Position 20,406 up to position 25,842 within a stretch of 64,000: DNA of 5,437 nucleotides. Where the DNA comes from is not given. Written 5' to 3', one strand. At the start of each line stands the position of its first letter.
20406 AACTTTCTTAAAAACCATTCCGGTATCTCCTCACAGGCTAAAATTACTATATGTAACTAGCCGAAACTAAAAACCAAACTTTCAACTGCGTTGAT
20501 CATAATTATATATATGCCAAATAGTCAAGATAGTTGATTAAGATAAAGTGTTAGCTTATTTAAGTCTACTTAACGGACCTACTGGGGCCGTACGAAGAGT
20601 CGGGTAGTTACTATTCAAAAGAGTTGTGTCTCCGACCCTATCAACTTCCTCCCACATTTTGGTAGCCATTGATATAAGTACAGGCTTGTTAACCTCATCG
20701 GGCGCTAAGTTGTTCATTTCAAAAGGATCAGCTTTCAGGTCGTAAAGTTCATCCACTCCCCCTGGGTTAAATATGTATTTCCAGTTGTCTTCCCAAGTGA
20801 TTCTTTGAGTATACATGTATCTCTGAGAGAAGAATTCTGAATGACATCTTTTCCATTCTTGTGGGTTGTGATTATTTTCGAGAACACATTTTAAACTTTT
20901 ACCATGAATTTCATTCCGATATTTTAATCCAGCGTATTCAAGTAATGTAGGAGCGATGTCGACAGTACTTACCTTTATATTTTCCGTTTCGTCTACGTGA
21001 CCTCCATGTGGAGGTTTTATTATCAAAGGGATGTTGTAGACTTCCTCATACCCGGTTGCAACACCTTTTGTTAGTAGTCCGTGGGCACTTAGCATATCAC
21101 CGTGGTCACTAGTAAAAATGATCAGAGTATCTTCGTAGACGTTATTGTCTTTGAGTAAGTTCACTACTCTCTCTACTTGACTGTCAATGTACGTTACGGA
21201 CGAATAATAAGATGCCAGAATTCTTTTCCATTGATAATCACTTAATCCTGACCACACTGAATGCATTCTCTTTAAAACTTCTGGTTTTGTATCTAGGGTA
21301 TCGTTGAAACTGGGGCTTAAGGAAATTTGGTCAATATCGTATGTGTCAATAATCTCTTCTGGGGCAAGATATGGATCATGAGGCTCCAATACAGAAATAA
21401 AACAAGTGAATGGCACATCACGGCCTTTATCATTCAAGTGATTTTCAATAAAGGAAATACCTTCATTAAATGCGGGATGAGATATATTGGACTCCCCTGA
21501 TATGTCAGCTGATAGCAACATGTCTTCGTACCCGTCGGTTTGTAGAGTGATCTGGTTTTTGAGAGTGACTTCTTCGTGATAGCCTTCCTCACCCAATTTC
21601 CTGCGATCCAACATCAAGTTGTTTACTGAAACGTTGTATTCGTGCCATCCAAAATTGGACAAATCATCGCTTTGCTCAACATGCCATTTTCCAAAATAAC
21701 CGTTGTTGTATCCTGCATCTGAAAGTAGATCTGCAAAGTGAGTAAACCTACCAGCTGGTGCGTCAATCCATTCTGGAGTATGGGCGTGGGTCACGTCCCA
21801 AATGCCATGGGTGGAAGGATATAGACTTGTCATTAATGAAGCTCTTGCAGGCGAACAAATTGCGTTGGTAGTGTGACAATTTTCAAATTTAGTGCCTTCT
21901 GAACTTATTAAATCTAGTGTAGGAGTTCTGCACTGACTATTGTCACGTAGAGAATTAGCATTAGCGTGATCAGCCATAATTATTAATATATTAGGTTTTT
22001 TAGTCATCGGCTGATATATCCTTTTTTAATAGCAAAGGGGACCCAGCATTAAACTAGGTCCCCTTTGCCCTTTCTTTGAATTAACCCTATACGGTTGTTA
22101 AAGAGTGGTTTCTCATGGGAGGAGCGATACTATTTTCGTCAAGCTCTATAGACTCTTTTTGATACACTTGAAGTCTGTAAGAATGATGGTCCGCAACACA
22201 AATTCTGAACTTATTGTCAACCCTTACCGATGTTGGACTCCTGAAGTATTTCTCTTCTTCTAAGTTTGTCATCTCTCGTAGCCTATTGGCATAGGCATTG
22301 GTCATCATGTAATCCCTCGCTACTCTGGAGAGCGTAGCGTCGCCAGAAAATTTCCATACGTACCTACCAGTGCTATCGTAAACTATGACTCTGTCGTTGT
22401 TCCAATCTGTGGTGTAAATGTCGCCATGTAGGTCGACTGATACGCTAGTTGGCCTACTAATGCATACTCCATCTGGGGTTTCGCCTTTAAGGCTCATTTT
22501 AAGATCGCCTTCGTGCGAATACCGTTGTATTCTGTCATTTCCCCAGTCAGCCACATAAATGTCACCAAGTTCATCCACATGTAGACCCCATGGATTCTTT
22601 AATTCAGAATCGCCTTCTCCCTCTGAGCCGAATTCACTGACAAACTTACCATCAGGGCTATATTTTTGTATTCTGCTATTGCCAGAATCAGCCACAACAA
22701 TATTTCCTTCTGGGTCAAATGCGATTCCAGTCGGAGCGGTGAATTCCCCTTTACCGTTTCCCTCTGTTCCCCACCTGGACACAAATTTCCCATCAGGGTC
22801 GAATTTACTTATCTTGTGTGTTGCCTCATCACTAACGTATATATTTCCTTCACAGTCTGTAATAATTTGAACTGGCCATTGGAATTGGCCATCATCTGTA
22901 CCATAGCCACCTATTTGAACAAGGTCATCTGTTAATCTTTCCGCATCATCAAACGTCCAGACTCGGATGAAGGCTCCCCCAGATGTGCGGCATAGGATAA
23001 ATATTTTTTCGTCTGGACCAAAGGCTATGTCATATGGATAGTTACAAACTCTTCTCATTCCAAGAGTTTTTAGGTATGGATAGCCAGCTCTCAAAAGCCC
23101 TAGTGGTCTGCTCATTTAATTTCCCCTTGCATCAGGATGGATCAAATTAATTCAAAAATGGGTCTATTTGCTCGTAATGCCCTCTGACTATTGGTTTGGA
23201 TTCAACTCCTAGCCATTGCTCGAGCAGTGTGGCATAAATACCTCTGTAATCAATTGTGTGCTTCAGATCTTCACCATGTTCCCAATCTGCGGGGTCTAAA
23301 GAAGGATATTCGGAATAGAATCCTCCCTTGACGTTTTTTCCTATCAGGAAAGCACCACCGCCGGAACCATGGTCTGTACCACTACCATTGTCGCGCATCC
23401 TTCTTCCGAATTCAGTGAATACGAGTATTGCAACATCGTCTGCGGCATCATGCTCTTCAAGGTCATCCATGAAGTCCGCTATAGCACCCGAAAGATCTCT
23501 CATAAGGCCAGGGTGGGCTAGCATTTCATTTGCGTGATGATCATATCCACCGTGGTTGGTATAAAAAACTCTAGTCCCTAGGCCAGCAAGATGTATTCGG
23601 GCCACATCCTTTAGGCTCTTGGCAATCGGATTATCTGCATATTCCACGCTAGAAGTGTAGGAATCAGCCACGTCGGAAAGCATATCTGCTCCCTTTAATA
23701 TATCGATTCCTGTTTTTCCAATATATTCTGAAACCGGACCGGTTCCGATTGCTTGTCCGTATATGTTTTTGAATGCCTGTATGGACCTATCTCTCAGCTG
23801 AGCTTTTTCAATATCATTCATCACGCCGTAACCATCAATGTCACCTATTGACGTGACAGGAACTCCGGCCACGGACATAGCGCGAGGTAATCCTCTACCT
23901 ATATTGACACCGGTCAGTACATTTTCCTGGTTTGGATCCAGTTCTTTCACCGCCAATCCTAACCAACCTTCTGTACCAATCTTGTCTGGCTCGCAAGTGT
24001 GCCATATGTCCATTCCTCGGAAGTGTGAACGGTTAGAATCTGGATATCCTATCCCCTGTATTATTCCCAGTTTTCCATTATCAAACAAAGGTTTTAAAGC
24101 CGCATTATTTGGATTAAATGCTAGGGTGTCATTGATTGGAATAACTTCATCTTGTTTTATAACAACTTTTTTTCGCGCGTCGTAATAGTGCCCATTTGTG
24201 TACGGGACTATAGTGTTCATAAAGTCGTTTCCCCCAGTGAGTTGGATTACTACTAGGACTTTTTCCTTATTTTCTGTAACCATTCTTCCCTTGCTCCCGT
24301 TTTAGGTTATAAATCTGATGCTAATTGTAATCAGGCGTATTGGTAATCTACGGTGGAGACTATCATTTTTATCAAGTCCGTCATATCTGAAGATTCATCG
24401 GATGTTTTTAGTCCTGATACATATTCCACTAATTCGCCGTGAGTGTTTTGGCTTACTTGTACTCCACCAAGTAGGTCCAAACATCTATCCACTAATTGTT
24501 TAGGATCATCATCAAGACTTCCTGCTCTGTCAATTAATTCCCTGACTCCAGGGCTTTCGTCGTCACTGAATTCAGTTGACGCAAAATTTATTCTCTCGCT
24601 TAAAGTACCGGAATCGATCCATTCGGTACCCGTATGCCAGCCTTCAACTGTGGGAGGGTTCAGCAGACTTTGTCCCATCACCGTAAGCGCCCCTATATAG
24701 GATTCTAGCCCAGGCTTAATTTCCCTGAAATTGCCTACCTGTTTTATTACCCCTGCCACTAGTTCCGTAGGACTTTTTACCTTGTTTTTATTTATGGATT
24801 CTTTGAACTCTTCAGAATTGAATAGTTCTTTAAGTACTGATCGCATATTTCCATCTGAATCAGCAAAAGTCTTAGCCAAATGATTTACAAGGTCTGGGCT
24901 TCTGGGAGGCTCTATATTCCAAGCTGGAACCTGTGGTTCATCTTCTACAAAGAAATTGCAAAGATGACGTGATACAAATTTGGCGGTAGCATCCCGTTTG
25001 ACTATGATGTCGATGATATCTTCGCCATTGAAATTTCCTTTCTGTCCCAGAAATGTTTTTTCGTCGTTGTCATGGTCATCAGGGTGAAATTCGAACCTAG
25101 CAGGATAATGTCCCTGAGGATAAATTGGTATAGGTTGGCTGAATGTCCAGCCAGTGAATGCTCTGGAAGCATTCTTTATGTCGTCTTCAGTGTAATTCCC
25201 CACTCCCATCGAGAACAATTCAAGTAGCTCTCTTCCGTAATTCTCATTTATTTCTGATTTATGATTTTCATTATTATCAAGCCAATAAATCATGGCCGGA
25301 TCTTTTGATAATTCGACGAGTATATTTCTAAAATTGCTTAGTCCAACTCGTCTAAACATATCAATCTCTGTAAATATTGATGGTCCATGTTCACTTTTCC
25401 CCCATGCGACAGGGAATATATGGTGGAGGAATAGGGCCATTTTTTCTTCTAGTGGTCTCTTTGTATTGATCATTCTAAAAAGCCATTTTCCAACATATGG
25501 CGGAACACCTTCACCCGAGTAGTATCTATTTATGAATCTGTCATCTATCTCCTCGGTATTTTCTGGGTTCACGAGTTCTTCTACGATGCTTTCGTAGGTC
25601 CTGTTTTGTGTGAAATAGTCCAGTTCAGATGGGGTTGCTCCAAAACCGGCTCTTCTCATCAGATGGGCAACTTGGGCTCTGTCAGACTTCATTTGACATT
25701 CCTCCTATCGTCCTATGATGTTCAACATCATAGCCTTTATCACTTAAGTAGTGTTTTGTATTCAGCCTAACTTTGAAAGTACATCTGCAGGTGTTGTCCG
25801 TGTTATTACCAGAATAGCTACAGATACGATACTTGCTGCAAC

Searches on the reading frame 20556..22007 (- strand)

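Call 7: search_protein_families(library=pfam, proteins=[window:20556-22007:-], max_evalue=0.001)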
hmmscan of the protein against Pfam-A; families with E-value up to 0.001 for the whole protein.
window:20556-22007:- (483 aa): 4 families
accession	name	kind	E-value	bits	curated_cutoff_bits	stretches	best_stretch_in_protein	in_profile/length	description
PF00884.28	Sulfatase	-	6.8e-46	157.4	25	1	5-360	1-300/301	Sulfatase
PF16347.10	SGSH_C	-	3.6e-17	63.4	29.3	1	320-453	12-150/154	N-sulphoglucosamine sulphohydrolase, C-terminal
PF01663.27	Phosphodiest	-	1.3e-11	45.1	23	1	8-71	2-64/342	Type I phosphodiesterase / nucleotide pyrophosphatase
PF01676.23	Metalloenzyme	-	5.5e-05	23.2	24.3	0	2-46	188-212/252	Metalloenzyme superfamily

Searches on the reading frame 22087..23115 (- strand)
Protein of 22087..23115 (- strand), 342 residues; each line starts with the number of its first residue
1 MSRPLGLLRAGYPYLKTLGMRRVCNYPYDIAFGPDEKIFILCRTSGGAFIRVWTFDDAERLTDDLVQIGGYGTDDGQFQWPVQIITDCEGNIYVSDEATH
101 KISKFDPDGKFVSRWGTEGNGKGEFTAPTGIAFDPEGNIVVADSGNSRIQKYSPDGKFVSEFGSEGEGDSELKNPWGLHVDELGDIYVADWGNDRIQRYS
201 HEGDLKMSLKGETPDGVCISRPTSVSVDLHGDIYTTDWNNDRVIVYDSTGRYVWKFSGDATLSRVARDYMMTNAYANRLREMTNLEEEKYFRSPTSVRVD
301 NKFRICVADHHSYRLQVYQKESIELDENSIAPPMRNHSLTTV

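Call 7: search_protein_families(library=pfam, proteins=[window:22087-23115:-], max_evalue=0.001)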
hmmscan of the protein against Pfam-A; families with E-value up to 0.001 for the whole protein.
window:22087-23115:- (342 aa): 8 families
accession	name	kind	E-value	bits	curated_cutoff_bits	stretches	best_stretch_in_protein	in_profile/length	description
PF01436.27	NHL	-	4.7e-32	108.9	20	2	125-152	1-28/28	NHL repeat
PF17170.10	DUF5128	-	4.7e-15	56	22.9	1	83-161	47-127/321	6-bladed beta-propeller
PF08450.18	SGL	-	4.7e-14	53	26.3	0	171-206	182-217/246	SMP-30/Gluconolactonase/LRE-like region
PF22701.2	Mala_s_1-like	-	1.3e-10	41.9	27.5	1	81-142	90-146/195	Mal s 1 allergenic protein-like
PF24684.1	Vgb_lyase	-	6.2e-08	32.2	50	1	80-219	140-272/290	Virginiamycin B lyase family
PF13449.12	Phytase-like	-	3.1e-07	31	27.6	0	87-118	76-107/284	Esterase-like activity of phytase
PF06739.17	SBBP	-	4.7e-06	26.9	20.5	0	128-139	15-26/38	Beta-propeller repeat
PF25021.1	TEN_NHL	-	5.2e-05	22.8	27.1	0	124-152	328-356/357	Teneurin NHL domain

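Call 89: search_protein_families(library=ncbifam, proteins=[window:22087-23115:-], max_evalue=0.001)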
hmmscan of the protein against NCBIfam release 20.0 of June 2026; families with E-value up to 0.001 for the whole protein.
window:22087-23115:- (342 aa): 5 families
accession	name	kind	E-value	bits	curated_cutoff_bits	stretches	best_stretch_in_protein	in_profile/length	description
NF035926.1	scyF_NHL_VPEP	equivalog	2e-57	195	350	3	63-164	182-285/376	scytonemin biosynthesis PEP-CTERM protein ScyF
NF047780.1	LIC12708_fam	subfamily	6.1e-10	38.5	150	1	78-214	119-225/391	LIC_12708 family protein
NF033206.1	ScyE_fam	subfamily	2e-08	34.1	80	1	124-192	251-321/333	ScyD/ScyE family protein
NF000096.1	stregra_B_VgbB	exception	7.5e-05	22.1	600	0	177-246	61-125/295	streptogramin B lyase Vgb(B)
TIGR02604.1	Piru_Ver_Nterm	subfamily_domain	0.00014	21.4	122.2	0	147-194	164-205/367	PVC-type heme-binding CxxCH protein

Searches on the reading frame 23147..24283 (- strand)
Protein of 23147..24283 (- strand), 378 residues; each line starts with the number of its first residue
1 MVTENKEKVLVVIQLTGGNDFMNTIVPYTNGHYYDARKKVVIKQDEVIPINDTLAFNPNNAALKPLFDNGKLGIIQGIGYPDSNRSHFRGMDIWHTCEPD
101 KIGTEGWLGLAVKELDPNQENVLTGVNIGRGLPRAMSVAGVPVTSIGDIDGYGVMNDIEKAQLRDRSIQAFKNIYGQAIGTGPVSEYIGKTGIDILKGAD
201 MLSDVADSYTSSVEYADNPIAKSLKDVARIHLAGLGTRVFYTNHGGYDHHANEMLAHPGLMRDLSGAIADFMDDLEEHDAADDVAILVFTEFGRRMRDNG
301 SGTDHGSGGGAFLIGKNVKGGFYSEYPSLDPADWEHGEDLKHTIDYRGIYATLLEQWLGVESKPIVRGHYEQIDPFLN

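Call 7: search_protein_families(library=pfam, proteins=[window:23147-24283:-], max_evalue=0.001)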
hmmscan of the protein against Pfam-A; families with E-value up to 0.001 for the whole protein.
window:23147-24283:- (378 aa): 1 family
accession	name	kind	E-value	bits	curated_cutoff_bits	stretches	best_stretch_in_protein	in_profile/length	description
PF07394.17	DUF1501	-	1.2e-24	87.7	27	1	231-347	238-366/390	Protein of unknown function (DUF1501)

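Call 89: search_protein_families(library=ncbifam, proteins=[window:23147-24283:-], max_evalue=0.001)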
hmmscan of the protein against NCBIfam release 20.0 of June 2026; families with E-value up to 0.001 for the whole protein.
window:23147-24283:- (378 aa): 0 families

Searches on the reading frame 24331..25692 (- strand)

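Call 7: search_protein_families(library=pfam, proteins=[window:24331-25692:-], max_evalue=0.001)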
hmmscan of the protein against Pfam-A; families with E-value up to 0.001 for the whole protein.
window:24331-25692:- (453 aa): 2 families
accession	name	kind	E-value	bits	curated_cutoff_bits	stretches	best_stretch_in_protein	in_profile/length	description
PF08811.16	DUF1800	-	2.4e-101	340.4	26.1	1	10-451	1-418/419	Protein of unknown function (DUF1800)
PF07587.16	PSD1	-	0.00049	20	28.5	0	261-303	46-88/244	Protein of unknown function (DUF1553)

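Call 89: search_protein_families(library=ncbifam, proteins=[window:24331-25692:-], max_evalue=0.001)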
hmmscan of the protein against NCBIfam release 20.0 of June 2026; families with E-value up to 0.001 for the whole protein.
window:24331-25692:- (453 aa): 0 families
